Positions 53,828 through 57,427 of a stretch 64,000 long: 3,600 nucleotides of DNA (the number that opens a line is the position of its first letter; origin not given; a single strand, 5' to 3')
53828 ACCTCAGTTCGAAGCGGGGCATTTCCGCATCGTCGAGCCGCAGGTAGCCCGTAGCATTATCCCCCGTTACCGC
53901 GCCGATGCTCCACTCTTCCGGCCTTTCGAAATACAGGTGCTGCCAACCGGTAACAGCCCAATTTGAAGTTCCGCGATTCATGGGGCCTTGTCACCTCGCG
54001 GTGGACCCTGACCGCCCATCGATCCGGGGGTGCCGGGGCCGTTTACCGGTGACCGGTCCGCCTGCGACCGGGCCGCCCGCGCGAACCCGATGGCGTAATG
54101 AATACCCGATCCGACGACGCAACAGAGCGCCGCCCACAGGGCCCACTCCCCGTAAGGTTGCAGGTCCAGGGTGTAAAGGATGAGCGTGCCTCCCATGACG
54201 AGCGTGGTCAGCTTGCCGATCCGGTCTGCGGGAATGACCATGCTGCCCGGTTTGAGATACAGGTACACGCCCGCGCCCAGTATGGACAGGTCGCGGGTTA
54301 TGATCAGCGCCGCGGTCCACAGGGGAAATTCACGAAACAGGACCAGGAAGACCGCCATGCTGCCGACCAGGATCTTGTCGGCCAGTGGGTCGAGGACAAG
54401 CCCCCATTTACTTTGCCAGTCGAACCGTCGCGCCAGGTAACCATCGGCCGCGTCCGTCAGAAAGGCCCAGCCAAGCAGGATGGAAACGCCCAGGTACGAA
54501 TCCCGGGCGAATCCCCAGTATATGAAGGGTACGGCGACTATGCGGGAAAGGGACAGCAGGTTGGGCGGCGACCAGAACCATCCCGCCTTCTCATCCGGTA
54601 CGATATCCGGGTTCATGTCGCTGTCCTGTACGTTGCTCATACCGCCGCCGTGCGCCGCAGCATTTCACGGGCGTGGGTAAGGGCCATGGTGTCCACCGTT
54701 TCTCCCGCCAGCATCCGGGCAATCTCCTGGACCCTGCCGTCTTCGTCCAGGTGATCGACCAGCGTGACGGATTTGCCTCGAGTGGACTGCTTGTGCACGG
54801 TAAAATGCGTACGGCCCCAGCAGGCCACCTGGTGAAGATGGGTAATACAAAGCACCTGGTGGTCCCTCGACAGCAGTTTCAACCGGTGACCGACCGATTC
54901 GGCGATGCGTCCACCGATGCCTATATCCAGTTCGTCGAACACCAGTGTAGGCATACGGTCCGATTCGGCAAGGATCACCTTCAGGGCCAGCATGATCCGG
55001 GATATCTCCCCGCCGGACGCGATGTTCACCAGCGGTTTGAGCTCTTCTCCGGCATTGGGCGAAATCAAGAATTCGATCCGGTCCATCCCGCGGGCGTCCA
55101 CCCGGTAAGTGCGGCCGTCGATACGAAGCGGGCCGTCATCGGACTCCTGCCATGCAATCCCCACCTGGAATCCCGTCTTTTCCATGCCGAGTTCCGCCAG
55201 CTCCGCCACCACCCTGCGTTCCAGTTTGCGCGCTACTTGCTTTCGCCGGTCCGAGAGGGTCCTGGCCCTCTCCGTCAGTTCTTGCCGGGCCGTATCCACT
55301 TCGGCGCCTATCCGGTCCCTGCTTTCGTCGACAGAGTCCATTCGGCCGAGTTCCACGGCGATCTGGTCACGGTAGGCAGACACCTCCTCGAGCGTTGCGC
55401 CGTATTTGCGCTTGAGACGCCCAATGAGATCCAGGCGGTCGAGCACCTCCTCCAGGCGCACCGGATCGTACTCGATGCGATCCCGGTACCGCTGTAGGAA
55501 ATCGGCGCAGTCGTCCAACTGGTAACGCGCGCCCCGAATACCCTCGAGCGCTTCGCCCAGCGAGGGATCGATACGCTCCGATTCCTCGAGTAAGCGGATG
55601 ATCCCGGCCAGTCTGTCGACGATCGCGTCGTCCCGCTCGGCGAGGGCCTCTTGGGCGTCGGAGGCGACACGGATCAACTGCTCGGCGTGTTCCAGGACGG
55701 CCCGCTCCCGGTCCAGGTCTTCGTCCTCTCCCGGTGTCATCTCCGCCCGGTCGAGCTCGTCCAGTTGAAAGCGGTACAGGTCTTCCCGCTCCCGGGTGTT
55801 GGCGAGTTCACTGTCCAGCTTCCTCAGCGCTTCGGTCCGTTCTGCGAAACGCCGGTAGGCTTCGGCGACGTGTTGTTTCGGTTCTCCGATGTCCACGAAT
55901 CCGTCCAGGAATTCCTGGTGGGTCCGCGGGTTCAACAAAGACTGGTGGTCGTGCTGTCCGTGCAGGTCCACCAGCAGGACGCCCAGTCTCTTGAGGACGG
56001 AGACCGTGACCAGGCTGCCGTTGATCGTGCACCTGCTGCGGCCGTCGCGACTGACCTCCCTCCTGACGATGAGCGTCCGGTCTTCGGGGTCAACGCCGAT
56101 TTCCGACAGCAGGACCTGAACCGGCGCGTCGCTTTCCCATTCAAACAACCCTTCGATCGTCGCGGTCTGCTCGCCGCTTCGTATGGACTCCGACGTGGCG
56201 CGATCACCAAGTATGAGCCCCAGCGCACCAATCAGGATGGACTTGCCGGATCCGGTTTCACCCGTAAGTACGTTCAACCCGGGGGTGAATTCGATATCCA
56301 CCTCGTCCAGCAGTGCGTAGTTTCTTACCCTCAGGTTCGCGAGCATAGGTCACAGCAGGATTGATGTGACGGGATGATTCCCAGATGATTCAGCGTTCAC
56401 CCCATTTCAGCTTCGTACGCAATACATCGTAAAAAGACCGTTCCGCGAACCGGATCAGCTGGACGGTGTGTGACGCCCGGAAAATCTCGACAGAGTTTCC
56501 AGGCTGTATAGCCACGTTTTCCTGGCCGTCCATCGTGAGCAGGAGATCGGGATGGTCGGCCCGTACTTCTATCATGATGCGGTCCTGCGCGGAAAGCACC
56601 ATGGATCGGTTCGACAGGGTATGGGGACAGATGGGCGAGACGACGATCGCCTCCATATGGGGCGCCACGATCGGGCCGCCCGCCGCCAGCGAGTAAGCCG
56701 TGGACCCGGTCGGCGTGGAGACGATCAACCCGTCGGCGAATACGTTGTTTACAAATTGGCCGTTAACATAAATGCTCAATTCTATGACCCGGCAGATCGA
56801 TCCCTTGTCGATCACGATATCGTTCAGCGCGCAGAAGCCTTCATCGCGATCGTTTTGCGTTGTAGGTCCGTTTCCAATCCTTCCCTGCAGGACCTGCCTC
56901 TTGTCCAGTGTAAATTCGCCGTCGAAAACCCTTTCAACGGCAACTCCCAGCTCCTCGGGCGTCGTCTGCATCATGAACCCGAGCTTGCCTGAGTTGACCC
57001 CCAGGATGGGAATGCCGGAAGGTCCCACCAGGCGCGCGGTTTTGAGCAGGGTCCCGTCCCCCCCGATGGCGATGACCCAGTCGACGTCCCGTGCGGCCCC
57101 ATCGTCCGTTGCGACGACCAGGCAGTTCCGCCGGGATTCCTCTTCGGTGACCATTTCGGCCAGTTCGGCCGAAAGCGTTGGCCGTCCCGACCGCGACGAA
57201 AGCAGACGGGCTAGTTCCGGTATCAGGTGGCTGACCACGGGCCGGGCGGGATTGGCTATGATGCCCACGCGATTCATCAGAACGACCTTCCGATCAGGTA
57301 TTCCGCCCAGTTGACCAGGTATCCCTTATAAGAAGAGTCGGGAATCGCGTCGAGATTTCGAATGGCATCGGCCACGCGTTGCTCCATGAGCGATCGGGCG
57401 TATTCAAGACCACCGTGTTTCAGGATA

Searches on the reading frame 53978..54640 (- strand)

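Call 53: search_protein_families(library=pfam, max_evalue=0.00001, proteins=[window:53978-54640:-])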
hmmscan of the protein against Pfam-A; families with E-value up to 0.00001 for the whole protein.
window:53978-54640:- (220 aa): 1 family
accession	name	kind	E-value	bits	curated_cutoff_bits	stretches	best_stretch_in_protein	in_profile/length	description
PF01066.26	CDP-OH_P_transf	-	1.1e-31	110.8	22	1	25-175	3-150/152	CDP-alcohol phosphatidyltransferase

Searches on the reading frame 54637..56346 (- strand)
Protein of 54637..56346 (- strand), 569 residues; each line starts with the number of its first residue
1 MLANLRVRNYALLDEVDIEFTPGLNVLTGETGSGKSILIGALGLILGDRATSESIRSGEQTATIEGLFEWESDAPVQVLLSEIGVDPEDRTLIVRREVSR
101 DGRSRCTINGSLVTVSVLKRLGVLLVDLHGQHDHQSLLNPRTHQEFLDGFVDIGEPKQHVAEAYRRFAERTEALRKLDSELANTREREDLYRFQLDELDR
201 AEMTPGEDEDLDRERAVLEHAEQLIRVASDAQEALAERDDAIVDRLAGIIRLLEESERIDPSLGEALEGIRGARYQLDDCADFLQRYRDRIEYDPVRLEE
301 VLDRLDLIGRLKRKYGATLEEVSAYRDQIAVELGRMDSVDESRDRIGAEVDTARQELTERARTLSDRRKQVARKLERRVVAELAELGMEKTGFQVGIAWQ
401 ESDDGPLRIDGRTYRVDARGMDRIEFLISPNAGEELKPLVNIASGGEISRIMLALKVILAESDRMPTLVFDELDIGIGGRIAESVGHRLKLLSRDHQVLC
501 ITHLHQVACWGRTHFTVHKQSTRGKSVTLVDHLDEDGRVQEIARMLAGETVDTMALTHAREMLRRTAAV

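Call 18: search_protein_families(library=pfam, max_evalue=0.00001, proteins=[window:54637-56346:-])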
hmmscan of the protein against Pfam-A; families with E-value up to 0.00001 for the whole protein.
window:54637-56346:- (569 aa): 3 families
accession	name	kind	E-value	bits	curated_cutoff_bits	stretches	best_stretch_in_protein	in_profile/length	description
PF02463.25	SMC_N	-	3e-20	73.1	40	1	2-519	2-213/220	RecF/RecN/SMC N terminal domain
PF13476.12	AAA_23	-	2.4e-11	45.1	27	1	5-188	2-110/201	AAA domain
PF13304.12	AAA_21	-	6.1e-07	30.2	27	0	24-503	1-298/304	AAA domain, putative AbiEii toxin, Type IV TA system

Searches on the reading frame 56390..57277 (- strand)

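Call 53: search_protein_families(library=pfam, max_evalue=0.00001, proteins=[window:56390-57277:-])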
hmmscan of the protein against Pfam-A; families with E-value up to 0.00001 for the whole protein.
window:56390-57277:- (295 aa): 2 families
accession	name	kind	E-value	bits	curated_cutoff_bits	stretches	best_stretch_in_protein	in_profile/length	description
PF20143.4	NAD_kinase_C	-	1.3e-38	132.1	23.7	1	151-276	1-125/126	ATP-NAD kinase C-terminal domain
PF01513.26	NAD_kinase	-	2.1e-19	70.5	25.5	1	4-122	1-130/130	ATP-NAD kinase N-terminal domain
